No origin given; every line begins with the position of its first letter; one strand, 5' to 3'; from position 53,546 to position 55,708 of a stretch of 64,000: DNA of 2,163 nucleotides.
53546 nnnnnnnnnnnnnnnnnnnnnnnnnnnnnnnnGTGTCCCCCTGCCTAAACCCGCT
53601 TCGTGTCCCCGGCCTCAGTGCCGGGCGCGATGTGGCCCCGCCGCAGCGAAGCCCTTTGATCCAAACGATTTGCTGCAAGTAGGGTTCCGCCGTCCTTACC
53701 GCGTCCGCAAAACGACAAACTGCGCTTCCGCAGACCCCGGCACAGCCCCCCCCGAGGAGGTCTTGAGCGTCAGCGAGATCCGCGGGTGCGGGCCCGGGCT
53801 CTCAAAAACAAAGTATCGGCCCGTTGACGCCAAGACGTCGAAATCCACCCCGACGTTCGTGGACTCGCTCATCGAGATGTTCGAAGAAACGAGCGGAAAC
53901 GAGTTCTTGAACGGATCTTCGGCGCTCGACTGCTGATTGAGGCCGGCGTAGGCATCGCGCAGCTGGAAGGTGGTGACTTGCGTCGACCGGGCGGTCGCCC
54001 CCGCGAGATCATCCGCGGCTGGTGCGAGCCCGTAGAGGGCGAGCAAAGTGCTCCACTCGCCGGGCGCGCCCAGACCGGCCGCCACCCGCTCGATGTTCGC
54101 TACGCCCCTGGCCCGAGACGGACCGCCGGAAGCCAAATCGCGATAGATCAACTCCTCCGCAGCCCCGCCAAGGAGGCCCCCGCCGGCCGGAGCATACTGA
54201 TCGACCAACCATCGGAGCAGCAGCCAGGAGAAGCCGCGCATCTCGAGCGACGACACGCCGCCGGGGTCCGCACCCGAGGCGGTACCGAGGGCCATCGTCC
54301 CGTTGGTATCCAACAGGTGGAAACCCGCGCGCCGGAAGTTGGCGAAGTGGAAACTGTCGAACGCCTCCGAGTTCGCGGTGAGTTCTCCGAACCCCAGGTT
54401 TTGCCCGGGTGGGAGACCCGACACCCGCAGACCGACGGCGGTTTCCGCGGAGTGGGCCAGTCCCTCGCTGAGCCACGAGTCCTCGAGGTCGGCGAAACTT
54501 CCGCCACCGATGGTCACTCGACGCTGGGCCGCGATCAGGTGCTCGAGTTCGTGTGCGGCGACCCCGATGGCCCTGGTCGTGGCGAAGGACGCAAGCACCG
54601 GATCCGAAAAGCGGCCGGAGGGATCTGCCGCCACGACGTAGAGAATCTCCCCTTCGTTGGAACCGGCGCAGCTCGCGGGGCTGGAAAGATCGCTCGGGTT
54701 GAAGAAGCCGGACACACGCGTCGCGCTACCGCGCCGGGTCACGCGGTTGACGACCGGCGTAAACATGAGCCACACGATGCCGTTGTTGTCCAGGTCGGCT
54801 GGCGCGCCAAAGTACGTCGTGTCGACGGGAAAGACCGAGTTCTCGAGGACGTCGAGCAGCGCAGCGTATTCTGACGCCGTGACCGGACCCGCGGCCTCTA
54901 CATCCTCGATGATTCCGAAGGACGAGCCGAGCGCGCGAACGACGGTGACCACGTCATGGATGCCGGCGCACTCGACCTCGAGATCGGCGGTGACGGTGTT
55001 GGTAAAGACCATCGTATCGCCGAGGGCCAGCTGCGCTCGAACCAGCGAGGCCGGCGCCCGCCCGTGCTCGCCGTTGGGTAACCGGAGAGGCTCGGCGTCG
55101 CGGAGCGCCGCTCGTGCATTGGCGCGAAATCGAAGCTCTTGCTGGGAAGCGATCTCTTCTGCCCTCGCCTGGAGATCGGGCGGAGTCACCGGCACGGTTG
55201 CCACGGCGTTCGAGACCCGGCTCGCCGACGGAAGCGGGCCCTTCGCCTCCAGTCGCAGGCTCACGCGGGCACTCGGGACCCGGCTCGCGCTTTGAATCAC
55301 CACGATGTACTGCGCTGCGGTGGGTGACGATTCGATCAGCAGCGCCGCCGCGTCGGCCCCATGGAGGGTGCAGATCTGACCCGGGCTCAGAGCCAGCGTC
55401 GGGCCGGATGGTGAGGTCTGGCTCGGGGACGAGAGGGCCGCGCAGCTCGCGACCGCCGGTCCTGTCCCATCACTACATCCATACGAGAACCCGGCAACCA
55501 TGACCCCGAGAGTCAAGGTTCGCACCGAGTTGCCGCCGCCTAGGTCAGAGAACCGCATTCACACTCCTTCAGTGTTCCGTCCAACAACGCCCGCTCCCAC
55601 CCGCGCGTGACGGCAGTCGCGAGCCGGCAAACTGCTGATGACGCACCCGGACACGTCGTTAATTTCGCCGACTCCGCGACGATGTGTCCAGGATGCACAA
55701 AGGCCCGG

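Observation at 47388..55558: Tandem array of four diverged paralogous lipoproteins carrying a gluzincin-like HExxH….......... motif pair, with an embedded small secreted protein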

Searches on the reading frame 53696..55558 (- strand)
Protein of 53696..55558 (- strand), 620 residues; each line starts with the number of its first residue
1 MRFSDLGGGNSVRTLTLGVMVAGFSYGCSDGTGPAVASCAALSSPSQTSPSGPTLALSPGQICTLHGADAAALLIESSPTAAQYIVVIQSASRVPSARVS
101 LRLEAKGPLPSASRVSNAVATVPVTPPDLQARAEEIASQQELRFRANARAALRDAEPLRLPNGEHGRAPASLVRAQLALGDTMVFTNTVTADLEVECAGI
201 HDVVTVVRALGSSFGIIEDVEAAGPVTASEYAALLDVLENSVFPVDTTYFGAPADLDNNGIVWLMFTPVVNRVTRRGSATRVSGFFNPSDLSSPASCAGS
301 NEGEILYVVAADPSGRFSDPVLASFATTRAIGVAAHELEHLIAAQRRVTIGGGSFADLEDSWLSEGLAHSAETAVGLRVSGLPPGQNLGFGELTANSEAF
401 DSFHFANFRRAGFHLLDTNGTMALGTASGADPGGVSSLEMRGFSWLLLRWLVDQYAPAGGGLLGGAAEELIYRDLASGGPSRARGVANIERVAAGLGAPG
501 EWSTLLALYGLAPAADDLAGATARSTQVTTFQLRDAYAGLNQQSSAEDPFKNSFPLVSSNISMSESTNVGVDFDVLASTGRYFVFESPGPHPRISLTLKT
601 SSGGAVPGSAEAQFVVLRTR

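Call 3: search_protein_families(library=pfam, proteins=[window:53696-55558:-], max_evalue=1)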
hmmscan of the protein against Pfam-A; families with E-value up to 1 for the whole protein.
window:53696-55558:- (620 aa): 0 families

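Call 4: search_protein_families(library=ncbifam, proteins=[window:53696-55558:-], max_evalue=1)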
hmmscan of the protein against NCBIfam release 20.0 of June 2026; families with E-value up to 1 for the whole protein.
window:53696-55558:- (620 aa): 1 family
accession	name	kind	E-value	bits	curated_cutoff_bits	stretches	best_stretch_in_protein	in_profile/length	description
NF041468.1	anti_sig_RseA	equivalog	0.098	12.8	165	1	141-163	73-95/135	anti-sigma E factor RseA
